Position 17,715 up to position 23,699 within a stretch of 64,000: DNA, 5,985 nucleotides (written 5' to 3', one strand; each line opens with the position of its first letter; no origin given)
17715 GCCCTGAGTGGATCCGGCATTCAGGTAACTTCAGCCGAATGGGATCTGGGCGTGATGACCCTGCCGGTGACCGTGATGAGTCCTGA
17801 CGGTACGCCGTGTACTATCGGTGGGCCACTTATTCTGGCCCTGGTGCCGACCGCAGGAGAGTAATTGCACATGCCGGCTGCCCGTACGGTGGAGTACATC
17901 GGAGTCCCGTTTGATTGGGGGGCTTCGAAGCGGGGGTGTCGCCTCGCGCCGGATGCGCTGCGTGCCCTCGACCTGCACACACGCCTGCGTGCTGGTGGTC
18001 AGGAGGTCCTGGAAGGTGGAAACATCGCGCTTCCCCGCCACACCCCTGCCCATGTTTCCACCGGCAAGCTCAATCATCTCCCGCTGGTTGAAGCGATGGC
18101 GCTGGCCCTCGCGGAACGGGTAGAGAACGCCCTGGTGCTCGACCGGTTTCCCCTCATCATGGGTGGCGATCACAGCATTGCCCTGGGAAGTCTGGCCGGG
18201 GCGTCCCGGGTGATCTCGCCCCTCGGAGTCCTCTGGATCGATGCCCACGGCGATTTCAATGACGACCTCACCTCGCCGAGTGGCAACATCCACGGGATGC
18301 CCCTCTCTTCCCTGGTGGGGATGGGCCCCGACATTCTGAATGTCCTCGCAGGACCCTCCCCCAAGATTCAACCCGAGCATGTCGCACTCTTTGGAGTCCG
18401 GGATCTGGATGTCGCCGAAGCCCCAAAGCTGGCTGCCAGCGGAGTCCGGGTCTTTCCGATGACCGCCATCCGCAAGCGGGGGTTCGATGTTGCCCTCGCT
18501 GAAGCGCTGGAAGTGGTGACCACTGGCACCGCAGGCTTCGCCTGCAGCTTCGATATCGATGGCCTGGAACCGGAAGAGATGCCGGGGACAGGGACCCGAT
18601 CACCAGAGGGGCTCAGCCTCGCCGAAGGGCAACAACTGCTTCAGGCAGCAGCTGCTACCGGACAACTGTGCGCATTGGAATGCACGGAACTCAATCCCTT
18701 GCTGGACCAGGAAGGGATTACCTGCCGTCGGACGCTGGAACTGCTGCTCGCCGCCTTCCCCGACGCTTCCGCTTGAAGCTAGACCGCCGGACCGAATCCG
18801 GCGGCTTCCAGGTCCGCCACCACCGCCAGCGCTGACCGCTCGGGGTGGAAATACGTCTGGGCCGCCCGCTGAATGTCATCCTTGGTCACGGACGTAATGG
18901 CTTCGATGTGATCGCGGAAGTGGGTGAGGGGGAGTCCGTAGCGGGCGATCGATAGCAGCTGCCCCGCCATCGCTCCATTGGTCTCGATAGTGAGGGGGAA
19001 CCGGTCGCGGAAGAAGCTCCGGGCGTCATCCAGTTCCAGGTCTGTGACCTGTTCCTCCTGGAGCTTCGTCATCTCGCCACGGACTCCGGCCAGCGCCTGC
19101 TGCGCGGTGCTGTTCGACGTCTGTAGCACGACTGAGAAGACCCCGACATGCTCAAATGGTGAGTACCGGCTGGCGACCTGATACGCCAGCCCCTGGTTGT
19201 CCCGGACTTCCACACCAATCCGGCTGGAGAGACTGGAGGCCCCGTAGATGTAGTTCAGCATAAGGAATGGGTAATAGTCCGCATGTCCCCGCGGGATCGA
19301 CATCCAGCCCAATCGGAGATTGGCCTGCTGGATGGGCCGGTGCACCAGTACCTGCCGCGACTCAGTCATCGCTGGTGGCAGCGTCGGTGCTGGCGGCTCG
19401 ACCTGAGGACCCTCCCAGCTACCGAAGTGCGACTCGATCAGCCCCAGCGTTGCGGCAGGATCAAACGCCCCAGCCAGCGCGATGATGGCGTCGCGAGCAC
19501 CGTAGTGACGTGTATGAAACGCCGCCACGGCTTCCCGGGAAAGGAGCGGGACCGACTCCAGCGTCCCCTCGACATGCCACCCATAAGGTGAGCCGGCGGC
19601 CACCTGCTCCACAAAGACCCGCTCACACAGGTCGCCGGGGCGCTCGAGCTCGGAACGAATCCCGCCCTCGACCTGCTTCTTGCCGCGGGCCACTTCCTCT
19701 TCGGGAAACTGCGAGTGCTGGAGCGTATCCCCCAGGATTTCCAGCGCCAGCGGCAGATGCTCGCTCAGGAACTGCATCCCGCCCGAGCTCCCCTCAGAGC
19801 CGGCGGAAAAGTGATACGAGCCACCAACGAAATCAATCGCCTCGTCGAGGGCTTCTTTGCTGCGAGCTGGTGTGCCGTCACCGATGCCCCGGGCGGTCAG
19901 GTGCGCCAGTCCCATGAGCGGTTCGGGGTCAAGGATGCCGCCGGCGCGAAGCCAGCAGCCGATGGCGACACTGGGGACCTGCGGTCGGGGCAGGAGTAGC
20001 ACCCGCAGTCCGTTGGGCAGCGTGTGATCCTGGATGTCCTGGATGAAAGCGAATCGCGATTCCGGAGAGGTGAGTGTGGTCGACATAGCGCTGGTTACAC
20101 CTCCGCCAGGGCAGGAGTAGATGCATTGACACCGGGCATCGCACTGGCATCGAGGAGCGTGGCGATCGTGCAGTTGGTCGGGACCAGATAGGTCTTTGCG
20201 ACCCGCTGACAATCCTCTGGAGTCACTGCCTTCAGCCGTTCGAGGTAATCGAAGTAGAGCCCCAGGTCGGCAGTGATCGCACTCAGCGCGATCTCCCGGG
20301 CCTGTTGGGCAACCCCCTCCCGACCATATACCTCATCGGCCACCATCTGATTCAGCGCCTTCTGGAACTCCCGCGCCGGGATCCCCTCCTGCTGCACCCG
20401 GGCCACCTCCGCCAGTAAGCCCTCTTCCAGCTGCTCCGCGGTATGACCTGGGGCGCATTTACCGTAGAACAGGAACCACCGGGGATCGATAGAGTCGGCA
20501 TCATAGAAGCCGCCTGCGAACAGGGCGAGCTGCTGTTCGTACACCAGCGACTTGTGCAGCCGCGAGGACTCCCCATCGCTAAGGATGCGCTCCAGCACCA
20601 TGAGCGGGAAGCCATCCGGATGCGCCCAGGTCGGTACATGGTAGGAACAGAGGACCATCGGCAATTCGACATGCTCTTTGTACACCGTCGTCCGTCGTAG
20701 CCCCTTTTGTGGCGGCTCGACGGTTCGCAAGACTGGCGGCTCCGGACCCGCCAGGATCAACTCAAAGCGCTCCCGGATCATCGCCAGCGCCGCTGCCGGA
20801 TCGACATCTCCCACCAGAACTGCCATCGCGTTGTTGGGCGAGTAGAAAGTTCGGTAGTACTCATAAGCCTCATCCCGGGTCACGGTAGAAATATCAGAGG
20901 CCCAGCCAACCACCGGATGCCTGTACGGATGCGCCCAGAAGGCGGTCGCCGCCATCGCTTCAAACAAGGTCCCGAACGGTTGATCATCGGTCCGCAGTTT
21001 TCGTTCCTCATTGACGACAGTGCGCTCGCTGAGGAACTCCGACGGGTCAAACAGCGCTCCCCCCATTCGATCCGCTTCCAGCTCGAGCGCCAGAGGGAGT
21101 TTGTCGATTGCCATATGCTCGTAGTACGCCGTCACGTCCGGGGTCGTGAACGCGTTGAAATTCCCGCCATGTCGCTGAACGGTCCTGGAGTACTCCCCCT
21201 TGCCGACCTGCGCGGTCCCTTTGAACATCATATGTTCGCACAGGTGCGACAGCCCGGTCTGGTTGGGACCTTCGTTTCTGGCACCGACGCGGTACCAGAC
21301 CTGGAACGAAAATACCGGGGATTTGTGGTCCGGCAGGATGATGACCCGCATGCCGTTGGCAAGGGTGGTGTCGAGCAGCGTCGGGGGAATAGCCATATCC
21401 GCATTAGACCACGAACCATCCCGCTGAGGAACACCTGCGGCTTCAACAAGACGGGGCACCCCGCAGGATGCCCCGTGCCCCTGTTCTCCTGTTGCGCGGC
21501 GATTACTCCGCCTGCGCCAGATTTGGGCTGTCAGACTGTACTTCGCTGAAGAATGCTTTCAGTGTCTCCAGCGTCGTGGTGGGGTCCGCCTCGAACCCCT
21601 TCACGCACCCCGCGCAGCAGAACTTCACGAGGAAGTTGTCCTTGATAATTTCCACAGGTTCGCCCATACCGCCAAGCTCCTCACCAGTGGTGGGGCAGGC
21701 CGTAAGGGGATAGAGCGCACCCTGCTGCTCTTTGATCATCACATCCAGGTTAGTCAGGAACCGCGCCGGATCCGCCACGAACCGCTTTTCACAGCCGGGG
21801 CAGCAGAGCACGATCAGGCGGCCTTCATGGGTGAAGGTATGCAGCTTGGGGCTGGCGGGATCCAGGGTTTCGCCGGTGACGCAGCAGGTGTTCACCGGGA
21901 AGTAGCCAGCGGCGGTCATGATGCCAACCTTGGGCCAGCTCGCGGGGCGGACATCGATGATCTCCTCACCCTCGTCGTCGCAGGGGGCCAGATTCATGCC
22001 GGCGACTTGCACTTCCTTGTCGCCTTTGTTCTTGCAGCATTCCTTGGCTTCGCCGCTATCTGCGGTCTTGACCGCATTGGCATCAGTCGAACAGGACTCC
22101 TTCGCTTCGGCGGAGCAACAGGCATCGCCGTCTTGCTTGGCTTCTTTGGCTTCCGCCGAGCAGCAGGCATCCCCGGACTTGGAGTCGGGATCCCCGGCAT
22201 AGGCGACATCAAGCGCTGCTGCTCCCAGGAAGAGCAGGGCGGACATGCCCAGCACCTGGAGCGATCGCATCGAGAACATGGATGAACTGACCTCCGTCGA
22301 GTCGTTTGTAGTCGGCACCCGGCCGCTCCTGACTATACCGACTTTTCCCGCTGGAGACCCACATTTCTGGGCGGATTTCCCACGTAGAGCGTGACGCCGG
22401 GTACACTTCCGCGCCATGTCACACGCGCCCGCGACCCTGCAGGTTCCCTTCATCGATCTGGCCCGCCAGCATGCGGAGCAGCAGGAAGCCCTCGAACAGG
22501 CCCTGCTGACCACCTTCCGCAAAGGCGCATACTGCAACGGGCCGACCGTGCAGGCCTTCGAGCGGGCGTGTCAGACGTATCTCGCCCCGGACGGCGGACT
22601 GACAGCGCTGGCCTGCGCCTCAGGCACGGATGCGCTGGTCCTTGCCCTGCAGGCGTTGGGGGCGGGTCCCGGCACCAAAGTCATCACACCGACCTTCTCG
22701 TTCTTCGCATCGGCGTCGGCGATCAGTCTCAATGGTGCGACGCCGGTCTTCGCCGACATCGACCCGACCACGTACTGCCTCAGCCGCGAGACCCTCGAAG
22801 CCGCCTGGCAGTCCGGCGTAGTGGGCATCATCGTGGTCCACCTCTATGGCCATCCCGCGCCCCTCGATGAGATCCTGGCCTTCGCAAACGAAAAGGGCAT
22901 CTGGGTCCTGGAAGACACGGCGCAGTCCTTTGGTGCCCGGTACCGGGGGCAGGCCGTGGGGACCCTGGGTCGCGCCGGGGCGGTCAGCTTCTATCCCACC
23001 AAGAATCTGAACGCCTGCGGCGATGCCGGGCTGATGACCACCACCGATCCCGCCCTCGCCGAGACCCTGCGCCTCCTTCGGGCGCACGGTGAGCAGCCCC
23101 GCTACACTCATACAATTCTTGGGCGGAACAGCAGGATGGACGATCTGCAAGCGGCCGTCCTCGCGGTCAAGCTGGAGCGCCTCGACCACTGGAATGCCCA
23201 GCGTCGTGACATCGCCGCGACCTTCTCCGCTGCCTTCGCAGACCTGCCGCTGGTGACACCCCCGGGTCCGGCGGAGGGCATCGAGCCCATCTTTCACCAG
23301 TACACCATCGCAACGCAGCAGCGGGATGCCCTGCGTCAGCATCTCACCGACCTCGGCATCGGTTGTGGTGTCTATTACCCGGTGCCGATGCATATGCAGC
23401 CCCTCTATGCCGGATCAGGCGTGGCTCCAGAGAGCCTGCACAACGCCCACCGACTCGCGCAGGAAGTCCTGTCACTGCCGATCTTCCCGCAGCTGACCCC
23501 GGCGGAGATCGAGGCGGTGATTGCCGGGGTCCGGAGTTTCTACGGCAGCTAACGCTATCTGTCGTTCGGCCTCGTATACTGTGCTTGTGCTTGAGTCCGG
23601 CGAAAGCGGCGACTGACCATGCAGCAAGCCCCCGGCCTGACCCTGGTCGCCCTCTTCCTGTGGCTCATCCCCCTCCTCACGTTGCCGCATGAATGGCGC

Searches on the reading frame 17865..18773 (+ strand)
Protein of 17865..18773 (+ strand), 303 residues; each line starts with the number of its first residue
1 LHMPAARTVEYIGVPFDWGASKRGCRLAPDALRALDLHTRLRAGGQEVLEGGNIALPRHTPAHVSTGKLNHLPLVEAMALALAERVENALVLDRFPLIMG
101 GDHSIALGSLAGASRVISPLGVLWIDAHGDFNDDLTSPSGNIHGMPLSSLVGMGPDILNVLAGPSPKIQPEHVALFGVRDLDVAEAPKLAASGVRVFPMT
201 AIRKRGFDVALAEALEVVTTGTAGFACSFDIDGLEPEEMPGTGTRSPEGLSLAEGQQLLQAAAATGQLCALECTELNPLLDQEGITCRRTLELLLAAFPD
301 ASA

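Call 53: search_protein_families(library=pfam, proteins=[window:17865-18773:+], max_evalue=0.0001)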
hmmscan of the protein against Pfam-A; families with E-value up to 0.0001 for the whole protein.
window:17865-18773:+ (303 aa): 1 family
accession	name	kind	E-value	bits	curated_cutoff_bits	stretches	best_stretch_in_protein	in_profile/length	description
PF00491.26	Arginase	-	5.5e-57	193.8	22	1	11-295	5-275/280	Arginase family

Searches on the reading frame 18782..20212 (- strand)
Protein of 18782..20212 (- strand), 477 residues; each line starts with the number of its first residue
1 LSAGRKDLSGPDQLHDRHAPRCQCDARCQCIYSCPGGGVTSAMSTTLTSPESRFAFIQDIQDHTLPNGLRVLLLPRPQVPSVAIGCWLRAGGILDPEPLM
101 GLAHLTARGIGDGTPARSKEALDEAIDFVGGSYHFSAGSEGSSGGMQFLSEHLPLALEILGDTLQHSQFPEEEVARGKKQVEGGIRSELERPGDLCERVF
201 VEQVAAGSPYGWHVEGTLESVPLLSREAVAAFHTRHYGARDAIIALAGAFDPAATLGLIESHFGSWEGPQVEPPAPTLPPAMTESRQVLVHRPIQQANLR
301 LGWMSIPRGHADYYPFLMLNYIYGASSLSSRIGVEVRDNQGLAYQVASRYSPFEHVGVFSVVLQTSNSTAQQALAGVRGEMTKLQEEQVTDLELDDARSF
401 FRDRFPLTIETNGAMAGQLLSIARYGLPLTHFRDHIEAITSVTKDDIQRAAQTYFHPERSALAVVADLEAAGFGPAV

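Call 53: search_protein_families(library=pfam, proteins=[window:18782-20212:-], max_evalue=0.0001)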
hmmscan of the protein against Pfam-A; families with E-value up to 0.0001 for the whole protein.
window:18782-20212:- (477 aa): 2 families
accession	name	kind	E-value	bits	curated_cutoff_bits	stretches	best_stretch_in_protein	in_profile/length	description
PF05193.26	Peptidase_M16_C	-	3.4e-33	115.5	23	1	224-399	2-179/181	Peptidase M16 inactive domain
PF00675.25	Peptidase_M16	-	8.5e-12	45.6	22.3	1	70-185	1-116/149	Insulinase (Peptidase family M16)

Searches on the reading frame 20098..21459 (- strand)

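Call 53: search_protein_families(library=pfam, proteins=[window:20098-21459:-], max_evalue=0.0001)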
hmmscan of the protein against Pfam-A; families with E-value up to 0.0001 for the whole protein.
window:20098-21459:- (454 aa): 2 families
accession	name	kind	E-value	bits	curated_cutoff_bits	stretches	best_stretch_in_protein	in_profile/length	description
PF05193.26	Peptidase_M16_C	-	4.1e-37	128.3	23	1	193-372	2-181/181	Peptidase M16 inactive domain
PF00675.25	Peptidase_M16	-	6.2e-27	94.8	22.3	1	39-183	2-145/149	Insulinase (Peptidase family M16)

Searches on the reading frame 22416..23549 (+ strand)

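Call 53: search_protein_families(library=pfam, proteins=[window:22416-23549:+], max_evalue=0.0001)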
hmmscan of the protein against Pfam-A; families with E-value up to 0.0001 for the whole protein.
window:22416-23549:+ (378 aa): 1 family
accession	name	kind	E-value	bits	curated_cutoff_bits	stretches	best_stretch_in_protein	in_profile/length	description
PF01041.23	DegT_DnrJ_EryC1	-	3.8e-108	362.3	19.8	1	23-372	4-359/360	DegT/DnrJ/EryC1/StrS aminotransferase family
